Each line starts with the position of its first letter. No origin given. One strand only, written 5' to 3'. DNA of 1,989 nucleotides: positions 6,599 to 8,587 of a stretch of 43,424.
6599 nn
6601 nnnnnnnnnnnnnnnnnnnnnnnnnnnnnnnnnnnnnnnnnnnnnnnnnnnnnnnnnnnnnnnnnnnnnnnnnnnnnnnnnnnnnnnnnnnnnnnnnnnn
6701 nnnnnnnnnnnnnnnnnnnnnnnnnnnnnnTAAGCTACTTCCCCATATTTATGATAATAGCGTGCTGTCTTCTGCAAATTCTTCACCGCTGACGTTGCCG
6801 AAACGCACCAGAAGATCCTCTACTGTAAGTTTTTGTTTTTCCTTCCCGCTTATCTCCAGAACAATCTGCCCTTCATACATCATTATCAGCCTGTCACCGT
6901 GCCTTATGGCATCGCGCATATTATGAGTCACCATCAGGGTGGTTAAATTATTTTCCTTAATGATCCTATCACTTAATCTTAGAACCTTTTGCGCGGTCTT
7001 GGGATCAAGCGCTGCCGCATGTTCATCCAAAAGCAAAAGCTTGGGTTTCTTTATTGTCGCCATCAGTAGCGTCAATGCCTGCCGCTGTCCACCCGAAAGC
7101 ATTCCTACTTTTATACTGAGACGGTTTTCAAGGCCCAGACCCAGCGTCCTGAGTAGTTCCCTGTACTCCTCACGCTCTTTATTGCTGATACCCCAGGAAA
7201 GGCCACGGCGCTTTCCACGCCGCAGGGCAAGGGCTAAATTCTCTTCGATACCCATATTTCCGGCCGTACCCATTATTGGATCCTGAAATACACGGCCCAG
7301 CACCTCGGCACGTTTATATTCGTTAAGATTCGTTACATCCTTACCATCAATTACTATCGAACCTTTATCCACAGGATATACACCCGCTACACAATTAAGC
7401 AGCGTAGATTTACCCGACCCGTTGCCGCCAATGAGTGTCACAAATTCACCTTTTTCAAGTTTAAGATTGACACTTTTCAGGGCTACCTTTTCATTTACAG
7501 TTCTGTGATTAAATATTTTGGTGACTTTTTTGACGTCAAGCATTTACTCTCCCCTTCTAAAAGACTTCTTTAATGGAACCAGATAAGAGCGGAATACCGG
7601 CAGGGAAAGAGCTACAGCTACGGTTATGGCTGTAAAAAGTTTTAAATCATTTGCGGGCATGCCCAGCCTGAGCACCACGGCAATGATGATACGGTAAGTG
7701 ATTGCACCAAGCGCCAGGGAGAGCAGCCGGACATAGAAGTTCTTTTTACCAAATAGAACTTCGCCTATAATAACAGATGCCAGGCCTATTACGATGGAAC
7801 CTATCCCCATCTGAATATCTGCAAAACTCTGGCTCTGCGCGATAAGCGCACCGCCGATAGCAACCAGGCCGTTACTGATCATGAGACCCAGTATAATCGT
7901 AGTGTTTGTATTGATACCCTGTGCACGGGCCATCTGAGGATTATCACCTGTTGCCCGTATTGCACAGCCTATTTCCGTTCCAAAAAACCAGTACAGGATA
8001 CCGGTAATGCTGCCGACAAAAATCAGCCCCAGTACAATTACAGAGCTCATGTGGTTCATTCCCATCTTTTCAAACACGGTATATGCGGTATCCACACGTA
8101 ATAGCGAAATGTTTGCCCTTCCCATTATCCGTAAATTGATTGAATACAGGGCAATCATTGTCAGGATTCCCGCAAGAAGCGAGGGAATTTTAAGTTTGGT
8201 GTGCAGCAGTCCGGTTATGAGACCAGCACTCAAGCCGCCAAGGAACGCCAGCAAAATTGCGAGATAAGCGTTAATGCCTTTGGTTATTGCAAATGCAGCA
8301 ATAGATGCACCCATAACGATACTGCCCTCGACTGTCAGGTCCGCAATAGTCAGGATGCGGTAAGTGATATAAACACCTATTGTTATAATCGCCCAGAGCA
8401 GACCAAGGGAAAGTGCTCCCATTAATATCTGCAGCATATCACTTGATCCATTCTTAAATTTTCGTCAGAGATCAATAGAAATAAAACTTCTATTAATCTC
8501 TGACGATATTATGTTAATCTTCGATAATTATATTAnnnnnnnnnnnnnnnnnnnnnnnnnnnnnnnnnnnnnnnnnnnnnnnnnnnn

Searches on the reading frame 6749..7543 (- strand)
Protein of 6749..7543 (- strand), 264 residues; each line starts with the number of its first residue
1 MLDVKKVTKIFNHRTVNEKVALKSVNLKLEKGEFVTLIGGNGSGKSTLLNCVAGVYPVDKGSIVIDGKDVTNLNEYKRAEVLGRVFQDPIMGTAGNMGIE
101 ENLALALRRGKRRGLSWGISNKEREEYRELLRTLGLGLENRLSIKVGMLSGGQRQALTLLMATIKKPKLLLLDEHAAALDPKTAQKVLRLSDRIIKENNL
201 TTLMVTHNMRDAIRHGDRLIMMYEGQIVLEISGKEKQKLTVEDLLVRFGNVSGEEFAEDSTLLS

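Call 8: search_protein_families(library=pfam, proteins=[window:6749-7543:-], max_evalue=0.001)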
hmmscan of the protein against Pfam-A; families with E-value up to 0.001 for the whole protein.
window:6749-7543:- (264 aa): 5 families
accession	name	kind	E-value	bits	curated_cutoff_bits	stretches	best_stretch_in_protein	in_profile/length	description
PF00005.33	ABC_tran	-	3.7e-29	102.5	25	1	22-175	1-135/137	ABC transporter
PF02463.25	SMC_N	-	3.4e-10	40.2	40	1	32-224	24-213/220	RecF/RecN/SMC N terminal domain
PF13304.12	AAA_21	-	3.9e-07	30.9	27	0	35-52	2-19/304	AAA domain, putative AbiEii toxin, Type IV TA system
PF09818.15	ABC_ATPase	-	0.00015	21.3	23.2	0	28-57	76-105/283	P-loop domain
PF13555.12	AAA_29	-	0.00031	20.9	27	1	25-51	15-41/61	P-loop containing region of AAA domain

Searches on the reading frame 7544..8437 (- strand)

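Call 8: search_protein_families(library=pfam, proteins=[window:7544-8437:-], max_evalue=0.001)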
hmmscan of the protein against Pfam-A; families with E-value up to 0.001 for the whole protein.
window:7544-8437:- (297 aa): 1 family
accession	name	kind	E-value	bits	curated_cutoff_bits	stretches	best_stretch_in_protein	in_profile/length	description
PF02653.21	BPD_transp_2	-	1.5e-24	87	26.8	1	6-274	3-267/269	Branched-chain amino acid transport system / permease component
